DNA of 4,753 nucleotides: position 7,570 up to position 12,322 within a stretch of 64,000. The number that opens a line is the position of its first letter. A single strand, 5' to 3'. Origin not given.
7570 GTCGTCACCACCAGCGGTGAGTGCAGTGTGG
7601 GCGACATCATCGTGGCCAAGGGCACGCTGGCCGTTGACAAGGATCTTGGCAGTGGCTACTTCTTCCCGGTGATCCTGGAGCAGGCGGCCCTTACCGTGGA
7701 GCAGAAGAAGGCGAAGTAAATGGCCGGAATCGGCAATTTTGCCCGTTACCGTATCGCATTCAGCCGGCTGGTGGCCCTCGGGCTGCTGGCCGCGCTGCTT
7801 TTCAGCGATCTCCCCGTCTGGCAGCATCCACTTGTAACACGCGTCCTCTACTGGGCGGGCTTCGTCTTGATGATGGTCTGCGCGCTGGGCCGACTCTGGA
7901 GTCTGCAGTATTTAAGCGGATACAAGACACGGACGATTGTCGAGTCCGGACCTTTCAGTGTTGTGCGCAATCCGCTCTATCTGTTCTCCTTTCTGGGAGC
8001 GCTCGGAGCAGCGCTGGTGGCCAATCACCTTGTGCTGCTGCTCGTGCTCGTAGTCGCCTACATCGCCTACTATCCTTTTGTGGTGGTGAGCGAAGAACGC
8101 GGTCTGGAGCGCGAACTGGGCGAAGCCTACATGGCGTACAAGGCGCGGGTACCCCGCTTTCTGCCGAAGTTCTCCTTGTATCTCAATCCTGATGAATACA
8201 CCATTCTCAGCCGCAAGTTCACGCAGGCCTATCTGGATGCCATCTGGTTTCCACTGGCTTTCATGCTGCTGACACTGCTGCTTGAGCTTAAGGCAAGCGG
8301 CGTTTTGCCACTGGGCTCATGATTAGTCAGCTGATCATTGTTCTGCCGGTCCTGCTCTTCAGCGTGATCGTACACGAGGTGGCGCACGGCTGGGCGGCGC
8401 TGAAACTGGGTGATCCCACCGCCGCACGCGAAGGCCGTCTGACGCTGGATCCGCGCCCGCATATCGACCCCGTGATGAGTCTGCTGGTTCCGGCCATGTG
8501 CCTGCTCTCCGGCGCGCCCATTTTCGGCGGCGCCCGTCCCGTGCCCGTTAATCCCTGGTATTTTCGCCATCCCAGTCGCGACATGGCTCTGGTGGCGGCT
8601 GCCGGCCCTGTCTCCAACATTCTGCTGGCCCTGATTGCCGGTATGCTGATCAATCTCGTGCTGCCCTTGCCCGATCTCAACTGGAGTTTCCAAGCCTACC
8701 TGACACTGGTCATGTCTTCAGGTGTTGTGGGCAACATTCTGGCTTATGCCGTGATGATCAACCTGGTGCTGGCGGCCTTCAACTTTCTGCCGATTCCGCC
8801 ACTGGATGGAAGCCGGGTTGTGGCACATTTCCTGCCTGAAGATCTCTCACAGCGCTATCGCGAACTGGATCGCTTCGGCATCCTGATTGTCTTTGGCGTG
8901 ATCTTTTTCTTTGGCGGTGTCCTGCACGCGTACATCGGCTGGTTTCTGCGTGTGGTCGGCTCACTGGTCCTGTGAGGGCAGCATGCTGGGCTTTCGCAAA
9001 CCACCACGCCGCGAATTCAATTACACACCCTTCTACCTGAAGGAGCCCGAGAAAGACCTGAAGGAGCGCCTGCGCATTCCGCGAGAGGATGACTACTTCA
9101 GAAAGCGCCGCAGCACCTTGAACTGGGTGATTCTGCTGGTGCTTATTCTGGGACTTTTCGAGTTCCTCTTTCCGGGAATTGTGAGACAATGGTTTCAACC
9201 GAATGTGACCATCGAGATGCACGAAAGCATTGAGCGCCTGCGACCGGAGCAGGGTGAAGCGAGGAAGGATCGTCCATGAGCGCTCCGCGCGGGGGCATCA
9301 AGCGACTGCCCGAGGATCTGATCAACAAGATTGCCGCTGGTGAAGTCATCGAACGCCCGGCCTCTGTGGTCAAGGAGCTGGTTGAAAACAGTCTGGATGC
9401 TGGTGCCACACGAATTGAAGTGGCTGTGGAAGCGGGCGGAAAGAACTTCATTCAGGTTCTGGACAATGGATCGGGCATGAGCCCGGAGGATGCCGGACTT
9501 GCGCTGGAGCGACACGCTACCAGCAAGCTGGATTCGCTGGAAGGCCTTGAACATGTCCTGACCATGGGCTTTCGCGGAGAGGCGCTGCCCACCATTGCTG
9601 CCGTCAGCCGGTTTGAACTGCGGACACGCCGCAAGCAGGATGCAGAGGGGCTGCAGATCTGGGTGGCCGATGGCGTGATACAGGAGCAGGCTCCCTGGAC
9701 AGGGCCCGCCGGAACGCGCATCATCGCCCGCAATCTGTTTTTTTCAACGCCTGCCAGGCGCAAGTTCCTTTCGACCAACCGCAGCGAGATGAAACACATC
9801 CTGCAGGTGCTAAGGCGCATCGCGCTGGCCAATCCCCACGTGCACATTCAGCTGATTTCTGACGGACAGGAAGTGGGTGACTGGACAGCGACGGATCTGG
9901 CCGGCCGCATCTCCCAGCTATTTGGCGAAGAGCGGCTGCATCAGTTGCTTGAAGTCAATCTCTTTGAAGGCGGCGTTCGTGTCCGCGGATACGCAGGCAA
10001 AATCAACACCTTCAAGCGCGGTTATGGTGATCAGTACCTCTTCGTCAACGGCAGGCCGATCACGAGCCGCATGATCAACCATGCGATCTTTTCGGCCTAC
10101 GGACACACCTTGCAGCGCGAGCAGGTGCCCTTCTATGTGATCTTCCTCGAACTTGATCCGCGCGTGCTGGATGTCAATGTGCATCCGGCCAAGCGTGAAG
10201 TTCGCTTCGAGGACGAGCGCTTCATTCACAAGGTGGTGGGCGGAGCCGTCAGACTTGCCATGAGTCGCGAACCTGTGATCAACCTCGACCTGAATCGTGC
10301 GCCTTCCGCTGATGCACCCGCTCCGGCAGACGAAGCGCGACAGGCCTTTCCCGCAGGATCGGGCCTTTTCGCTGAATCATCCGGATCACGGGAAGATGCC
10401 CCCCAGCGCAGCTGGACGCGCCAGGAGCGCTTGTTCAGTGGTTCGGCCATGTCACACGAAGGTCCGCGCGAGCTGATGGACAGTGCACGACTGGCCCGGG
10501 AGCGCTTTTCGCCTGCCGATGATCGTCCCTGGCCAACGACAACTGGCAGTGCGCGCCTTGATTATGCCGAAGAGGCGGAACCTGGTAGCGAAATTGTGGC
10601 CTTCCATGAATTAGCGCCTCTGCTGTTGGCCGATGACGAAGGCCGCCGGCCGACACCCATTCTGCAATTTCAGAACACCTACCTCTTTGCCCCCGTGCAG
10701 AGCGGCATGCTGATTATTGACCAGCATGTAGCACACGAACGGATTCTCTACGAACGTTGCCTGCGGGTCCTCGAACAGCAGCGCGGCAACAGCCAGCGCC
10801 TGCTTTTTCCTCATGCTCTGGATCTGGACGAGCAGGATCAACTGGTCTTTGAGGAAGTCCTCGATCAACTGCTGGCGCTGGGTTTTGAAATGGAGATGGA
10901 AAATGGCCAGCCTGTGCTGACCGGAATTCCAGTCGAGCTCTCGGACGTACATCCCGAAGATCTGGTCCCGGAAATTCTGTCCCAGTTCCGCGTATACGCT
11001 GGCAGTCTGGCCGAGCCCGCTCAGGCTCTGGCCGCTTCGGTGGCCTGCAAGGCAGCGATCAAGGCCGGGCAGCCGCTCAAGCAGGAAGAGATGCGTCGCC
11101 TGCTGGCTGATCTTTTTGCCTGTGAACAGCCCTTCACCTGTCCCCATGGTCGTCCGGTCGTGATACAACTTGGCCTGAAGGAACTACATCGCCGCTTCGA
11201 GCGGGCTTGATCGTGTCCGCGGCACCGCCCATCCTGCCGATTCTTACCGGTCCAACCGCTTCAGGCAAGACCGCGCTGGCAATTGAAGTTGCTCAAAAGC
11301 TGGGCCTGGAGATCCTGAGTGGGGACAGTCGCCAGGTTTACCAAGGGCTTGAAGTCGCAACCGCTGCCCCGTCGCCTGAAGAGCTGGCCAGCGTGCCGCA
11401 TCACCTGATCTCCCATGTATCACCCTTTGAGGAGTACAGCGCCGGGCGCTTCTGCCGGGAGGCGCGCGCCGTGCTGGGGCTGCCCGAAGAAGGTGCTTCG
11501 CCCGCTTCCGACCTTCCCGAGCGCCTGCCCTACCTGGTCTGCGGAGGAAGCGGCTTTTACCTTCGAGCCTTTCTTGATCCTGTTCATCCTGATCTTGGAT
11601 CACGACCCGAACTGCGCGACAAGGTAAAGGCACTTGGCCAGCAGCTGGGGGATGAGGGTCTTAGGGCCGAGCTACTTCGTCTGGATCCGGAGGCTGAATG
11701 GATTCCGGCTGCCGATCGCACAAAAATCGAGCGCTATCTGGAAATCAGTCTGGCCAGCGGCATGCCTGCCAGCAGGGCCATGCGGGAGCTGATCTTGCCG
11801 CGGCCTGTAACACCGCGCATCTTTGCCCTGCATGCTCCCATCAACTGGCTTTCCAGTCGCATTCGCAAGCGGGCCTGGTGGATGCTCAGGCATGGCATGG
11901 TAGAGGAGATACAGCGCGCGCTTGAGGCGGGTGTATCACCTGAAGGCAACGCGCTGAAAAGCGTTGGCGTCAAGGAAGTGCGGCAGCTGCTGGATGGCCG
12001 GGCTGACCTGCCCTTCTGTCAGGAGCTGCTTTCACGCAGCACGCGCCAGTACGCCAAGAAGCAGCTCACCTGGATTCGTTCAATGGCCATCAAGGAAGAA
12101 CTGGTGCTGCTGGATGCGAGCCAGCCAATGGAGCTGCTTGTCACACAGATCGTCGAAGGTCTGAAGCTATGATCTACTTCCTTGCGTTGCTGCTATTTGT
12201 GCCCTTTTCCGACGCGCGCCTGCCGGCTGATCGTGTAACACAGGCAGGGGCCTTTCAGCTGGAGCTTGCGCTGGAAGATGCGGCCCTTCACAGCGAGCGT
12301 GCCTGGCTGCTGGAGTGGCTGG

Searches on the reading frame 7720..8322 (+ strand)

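Call 29: search_protein_families(library=pfam, proteins=[window:7720-8322:+], max_evalue=0.00001)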
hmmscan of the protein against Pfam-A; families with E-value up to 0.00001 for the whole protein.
window:7720-8322:+ (200 aa): 2 families
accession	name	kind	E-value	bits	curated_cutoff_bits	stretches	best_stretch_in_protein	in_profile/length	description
PF04191.18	PEMT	-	3e-11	44.1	25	1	68-134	37-103/105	Phospholipid methyltransferase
PF04140.19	ICMT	-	1.5e-06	29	24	1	49-126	12-90/95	Isoprenylcysteine carboxyl methyltransferase (ICMT) family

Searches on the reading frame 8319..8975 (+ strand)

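Call 29: search_protein_families(library=pfam, proteins=[window:8319-8975:+], max_evalue=0.00001)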
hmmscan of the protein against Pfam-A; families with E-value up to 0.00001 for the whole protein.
window:8319-8975:+ (218 aa): 1 family
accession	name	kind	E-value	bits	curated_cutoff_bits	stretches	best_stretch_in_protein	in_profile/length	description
PF02163.28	Peptidase_M50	-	4.4e-14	52.8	27.2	1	85-190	74-211/221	Peptidase family M50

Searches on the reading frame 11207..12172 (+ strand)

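Call 29: search_protein_families(library=pfam, proteins=[window:11207-12172:+], max_evalue=0.00001)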
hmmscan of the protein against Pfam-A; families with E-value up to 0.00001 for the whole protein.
window:11207-12172:+ (321 aa): 2 families
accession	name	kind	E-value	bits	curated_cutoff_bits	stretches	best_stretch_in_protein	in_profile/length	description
PF01715.23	IPPT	-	8.9e-55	186.4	23.6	1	43-292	1-242/243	IPP transferase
PF01745.22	IPT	-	1e-07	32.1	20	1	12-63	5-56/233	Isopentenyl transferase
